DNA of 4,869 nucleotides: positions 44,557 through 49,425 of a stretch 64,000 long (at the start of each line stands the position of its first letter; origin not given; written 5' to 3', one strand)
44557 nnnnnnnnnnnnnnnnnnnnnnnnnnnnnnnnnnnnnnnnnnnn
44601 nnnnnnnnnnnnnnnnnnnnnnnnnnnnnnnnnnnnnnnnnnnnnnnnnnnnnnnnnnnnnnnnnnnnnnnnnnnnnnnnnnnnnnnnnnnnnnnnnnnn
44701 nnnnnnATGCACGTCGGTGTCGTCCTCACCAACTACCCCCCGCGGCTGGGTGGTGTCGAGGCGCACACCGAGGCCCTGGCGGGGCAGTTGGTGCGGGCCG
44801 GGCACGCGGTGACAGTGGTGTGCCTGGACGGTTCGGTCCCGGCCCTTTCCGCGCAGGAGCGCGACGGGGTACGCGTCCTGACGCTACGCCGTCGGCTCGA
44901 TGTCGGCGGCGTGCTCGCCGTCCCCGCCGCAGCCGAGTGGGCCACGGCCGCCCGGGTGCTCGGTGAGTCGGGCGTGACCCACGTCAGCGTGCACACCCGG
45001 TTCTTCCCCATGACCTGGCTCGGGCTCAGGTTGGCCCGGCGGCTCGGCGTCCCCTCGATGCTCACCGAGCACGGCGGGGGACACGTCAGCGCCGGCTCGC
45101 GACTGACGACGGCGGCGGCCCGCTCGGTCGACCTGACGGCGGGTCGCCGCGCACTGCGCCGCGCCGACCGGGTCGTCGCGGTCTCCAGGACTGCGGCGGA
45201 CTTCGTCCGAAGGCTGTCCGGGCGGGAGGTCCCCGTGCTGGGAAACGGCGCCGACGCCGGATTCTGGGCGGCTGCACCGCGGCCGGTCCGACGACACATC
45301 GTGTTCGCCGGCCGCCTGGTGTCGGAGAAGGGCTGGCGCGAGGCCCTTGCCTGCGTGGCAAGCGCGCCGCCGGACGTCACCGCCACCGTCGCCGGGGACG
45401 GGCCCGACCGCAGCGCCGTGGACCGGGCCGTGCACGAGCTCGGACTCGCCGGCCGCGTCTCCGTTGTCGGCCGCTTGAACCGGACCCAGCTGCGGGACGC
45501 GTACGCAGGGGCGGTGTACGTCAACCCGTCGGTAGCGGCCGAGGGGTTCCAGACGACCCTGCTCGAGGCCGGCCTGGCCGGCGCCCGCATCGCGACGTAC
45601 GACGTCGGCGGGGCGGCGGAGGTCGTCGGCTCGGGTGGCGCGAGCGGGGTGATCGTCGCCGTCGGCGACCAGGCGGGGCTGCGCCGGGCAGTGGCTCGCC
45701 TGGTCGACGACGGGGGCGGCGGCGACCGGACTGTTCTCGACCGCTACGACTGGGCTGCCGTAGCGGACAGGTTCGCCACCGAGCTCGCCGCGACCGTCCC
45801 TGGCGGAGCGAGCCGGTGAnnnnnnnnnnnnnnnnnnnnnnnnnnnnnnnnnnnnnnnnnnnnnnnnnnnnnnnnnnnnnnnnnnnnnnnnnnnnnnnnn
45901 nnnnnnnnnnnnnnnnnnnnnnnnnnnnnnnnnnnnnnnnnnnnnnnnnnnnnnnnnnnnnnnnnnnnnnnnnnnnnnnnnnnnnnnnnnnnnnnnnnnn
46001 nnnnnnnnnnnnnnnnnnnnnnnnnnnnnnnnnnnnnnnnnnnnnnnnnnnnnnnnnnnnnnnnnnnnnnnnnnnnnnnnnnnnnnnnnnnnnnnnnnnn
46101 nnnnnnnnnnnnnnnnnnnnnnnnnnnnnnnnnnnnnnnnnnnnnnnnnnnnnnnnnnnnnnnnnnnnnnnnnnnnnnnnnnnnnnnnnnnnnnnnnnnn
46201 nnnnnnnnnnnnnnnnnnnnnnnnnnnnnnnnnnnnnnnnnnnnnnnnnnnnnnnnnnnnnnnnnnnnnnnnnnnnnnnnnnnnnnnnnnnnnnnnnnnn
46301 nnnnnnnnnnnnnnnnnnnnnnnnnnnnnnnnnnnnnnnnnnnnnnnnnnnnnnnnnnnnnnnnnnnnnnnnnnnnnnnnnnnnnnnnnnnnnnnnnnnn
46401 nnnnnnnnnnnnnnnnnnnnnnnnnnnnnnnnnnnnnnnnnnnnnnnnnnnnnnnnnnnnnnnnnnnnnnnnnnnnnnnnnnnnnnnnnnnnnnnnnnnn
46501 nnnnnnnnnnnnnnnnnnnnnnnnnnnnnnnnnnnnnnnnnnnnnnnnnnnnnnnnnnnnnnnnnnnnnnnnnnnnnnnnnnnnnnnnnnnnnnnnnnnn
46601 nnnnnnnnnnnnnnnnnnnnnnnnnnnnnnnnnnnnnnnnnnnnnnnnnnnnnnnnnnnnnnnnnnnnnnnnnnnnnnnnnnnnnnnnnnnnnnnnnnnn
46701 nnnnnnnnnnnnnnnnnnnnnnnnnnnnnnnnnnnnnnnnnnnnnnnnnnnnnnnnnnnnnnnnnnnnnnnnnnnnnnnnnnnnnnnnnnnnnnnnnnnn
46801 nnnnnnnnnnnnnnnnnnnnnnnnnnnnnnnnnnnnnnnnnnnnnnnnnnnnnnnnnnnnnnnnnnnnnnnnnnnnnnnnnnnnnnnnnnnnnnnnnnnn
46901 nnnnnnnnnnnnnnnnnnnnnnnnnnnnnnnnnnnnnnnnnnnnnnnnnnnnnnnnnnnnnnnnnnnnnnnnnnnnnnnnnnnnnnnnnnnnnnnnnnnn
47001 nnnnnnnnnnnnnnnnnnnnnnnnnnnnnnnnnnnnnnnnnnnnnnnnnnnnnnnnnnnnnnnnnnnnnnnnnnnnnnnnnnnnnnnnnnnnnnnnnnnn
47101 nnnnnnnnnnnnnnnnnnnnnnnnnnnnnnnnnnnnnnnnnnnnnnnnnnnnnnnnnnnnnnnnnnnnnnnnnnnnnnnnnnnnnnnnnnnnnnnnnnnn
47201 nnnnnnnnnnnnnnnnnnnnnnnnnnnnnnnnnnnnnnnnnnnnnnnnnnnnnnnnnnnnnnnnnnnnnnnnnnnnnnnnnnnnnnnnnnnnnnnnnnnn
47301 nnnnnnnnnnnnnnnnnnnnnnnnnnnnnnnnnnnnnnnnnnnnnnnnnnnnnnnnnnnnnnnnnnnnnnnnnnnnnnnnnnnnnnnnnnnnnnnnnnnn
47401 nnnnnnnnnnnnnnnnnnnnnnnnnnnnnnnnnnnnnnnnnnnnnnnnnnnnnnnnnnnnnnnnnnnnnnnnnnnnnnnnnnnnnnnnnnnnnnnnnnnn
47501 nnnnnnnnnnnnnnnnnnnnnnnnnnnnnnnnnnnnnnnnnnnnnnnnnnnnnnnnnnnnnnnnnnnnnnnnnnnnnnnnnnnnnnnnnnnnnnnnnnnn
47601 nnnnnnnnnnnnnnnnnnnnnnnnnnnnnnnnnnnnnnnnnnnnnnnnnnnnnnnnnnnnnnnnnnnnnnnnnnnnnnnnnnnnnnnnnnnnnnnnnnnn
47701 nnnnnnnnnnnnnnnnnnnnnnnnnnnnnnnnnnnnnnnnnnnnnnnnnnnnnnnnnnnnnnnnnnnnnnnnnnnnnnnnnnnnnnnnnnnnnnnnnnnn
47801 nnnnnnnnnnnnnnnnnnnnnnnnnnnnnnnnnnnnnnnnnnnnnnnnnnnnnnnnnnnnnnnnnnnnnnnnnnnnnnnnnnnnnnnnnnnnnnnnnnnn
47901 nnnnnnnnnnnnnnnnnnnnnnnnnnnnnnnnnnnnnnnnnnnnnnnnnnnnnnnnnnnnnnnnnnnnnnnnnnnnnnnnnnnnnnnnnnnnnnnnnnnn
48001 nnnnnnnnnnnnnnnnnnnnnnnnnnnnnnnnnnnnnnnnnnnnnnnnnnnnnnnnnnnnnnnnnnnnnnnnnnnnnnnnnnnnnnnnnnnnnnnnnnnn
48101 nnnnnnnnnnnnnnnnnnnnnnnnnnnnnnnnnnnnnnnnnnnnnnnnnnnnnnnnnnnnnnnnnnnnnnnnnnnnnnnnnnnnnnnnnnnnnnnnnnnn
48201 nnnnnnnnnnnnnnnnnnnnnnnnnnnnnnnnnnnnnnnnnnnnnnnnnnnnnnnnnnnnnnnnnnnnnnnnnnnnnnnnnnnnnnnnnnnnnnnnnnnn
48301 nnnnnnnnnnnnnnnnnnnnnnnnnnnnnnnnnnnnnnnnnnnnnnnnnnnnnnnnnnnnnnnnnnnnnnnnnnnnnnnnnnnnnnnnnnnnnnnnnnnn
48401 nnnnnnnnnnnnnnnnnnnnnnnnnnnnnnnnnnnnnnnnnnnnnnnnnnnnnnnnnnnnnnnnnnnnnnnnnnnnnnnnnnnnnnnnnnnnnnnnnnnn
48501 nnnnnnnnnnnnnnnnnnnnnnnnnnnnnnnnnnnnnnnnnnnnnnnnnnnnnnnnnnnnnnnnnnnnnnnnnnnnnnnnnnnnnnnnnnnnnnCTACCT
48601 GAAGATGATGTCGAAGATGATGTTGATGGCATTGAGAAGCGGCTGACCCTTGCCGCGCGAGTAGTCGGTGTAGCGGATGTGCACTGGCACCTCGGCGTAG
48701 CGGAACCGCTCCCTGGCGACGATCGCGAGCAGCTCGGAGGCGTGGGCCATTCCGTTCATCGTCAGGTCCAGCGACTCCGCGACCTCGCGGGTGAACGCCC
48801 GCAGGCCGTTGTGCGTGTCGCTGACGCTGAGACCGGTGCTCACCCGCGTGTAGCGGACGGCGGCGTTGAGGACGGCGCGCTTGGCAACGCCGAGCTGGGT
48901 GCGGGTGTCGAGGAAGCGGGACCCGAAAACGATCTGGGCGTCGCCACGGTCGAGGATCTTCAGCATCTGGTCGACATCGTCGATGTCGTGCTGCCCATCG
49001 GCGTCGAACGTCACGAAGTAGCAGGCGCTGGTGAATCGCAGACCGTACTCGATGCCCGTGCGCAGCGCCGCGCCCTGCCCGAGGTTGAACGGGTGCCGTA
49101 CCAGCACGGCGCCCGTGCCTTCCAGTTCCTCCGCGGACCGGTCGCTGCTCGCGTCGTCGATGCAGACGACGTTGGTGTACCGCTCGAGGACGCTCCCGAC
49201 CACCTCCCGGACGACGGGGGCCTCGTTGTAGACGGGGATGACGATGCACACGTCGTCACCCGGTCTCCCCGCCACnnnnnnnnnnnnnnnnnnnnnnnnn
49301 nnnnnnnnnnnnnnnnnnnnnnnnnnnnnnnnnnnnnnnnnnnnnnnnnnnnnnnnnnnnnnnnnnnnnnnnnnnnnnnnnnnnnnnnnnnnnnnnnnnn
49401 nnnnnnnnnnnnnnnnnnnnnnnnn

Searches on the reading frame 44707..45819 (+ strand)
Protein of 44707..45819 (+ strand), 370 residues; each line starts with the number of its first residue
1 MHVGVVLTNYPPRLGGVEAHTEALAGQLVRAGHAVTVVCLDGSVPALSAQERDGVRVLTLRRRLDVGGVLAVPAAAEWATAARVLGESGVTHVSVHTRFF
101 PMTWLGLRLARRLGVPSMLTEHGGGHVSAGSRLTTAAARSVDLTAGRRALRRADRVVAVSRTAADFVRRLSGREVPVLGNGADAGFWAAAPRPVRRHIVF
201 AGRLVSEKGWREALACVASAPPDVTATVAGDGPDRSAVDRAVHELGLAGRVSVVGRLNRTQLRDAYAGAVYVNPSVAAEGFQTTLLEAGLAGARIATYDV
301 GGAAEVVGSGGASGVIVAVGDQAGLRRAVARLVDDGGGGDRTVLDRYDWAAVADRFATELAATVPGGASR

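Call 22: search_protein_families(library=ncbifam, proteins=[window:44707-45819:+], max_evalue=0.00001)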
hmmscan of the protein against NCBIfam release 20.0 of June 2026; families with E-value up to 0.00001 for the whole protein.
window:44707-45819:+ (370 aa): 8 families
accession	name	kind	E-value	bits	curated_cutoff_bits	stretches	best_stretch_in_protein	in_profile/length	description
TIGR02149.1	glgA_Coryne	subfamily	3.6e-13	49.4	302.4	1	1-355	1-382/391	glycogen synthase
NF047684.1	TeichurnBiosyTuaC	equivalog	2.3e-12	46.5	550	1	94-309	111-330/391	teichuronic acid biosynthesis protein TuaC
TIGR03088.1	stp2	hypoth_equivalog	1.3e-10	40.9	409.05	1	223-336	229-339/374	TIGR03088 family PEP-CTERM/XrtA system glycosyltransferase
TIGR03999.1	thiol_BshA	equivalog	4.7e-10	38.9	273.7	1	228-337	234-340/375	N-acetyl-alpha-D-glucosaminyl L-malate synthase BshA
NF041876.1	EPS_EpsE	equivalog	4e-09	36.2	400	1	197-362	216-386/389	exopolysaccharide biosynthesis GT4 family glycosyltransferase EpsE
TIGR04047.1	MSMEG_0565_glyc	hypoth_equivalog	6e-08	32.1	259.85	0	235-356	242-367/373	MSMEG_0565 family glycosyltransferase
TIGR04063.1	stp3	hypoth_equivalog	1.8e-07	30.4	442.05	1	212-335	233-360/397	TIGR04063 family PEP-CTERM/XrtA system glycosyltransferase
NF041010.1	glycosy_Agl16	equivalog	9.8e-06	24.7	575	0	139-334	121-317/352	glycosylation protein Agl16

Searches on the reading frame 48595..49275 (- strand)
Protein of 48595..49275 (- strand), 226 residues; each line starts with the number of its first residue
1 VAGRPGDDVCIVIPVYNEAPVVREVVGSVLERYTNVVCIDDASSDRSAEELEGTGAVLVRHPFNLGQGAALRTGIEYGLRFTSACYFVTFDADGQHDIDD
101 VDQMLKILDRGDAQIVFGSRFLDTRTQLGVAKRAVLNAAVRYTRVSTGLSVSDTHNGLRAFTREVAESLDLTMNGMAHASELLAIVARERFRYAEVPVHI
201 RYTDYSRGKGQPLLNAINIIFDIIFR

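Call 22: search_protein_families(library=ncbifam, proteins=[window:48595-49275:-], max_evalue=0.00001)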
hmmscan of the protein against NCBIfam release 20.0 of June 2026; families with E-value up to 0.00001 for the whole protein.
window:48595-49275:- (226 aa): 5 families
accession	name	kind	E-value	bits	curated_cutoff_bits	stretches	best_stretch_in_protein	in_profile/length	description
NF058614.1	PPMAGASynPpgS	equivalog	3.3e-80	268.7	370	1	8-226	1-222/226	polyprenyl-phospho-N-acetylgalactosaminyl synthase PpgS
TIGR04182.1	glyco_TIGR04182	equivalog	4.6e-27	95.2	325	1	8-223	1-214/293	S-layer glycoprotein N-glycosyltransferase AglJ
NF041391.1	DPhHxTase_Halo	equivalog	5.8e-15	54.8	375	1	15-200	3-183/213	dolichyl-phosphate hexose transferase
NF007986.1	PRK10714.1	equivalog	1.7e-10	40.5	529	1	7-224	6-223/316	undecaprenyl-phosphate 4-deoxy-4-formamido-L-arabinose transferase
TIGR03937.1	PgaC_IcaA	equivalog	1.9e-07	30.4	422.3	1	8-109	46-151/407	poly-beta-1,6-N-acetyl-D-glucosamine synthase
